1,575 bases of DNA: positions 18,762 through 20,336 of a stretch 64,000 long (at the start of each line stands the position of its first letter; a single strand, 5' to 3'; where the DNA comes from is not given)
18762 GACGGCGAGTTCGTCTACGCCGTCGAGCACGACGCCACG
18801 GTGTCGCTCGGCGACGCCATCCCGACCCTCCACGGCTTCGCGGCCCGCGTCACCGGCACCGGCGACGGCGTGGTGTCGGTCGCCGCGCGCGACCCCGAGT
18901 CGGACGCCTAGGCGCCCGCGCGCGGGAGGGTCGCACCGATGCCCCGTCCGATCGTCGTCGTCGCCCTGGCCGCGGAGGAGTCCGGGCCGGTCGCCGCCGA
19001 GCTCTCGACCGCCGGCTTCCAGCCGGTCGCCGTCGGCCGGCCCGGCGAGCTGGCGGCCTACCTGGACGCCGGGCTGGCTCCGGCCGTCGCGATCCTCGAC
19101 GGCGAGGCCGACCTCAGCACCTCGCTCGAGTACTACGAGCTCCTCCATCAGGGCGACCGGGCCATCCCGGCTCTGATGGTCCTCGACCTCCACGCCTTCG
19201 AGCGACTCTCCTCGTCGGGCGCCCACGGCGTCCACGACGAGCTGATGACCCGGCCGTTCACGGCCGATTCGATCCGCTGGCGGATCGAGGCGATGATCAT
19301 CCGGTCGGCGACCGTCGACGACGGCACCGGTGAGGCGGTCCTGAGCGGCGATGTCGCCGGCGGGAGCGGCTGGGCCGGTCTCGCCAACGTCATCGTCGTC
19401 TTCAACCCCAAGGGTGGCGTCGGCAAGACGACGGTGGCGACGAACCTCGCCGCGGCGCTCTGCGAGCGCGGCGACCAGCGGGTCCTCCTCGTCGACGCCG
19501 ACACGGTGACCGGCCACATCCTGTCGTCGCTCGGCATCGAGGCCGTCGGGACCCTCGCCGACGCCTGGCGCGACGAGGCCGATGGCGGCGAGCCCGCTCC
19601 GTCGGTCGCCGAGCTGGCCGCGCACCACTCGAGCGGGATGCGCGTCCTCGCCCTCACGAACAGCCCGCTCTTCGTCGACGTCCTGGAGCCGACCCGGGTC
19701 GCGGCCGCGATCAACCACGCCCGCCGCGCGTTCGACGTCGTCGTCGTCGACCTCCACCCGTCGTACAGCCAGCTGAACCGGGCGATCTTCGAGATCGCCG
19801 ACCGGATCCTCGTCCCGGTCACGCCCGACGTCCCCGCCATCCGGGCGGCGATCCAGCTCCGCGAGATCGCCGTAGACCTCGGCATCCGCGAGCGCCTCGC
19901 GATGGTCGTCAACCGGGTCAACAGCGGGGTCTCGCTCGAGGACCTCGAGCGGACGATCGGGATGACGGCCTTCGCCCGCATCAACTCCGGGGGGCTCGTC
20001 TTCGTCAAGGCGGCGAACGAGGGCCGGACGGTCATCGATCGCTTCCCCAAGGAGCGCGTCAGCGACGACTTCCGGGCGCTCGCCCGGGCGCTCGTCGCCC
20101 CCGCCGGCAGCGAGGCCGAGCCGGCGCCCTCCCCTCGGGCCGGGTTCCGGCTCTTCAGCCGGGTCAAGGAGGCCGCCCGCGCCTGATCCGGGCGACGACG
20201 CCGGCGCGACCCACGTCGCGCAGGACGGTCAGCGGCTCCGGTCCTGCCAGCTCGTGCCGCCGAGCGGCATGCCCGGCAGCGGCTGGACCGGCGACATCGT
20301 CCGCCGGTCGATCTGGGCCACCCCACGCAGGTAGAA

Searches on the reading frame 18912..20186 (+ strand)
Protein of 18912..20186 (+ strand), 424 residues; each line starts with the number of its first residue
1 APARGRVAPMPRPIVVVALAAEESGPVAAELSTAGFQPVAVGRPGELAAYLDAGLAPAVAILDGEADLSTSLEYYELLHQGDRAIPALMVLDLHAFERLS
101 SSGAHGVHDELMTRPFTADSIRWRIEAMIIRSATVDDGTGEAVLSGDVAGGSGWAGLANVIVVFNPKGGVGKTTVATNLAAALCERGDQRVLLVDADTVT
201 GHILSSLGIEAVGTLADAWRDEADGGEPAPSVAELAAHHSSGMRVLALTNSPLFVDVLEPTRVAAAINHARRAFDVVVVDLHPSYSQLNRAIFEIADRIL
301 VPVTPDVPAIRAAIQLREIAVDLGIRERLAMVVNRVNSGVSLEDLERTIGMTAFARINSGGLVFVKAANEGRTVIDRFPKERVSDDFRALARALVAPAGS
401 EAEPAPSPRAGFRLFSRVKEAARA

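Call 93: search_protein_families(library=pfam, proteins=[window:18912-20186:+], max_evalue=0.0001)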
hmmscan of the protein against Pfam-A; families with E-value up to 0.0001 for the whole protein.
window:18912-20186:+ (424 aa): 7 families
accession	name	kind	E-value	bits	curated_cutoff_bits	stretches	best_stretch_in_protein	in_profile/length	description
PF13614.12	AAA_31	-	2.9e-18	66.9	27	1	159-316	2-160/177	AAA domain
PF01656.29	CbiA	-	4.6e-12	46.4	25.4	1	161-340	1-87/125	CobQ/CobB/MinD/ParA nucleotide binding domain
PF10609.15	ParA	-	3e-09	37.1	27.1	1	158-210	3-54/246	NUBPL iron-transfer P-loop NTPase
PF09140.17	MipZ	-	7.4e-06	25.9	20.7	0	160-198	2-39/262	ATPase MipZ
PF06564.18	CBP_BcsQ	-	3e-05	24.1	21.3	0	163-197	6-39/234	Cellulose biosynthesis protein BcsQ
PF02374.21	ArsA_ATPase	-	3.6e-05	23.6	24.3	0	161-197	3-38/305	Anion-transporting ATPase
PF00142.24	Fer4_NifH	-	5.5e-05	23.2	25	0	162-198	3-38/271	4Fe-4S iron sulfur cluster binding proteins, NifH/frxC family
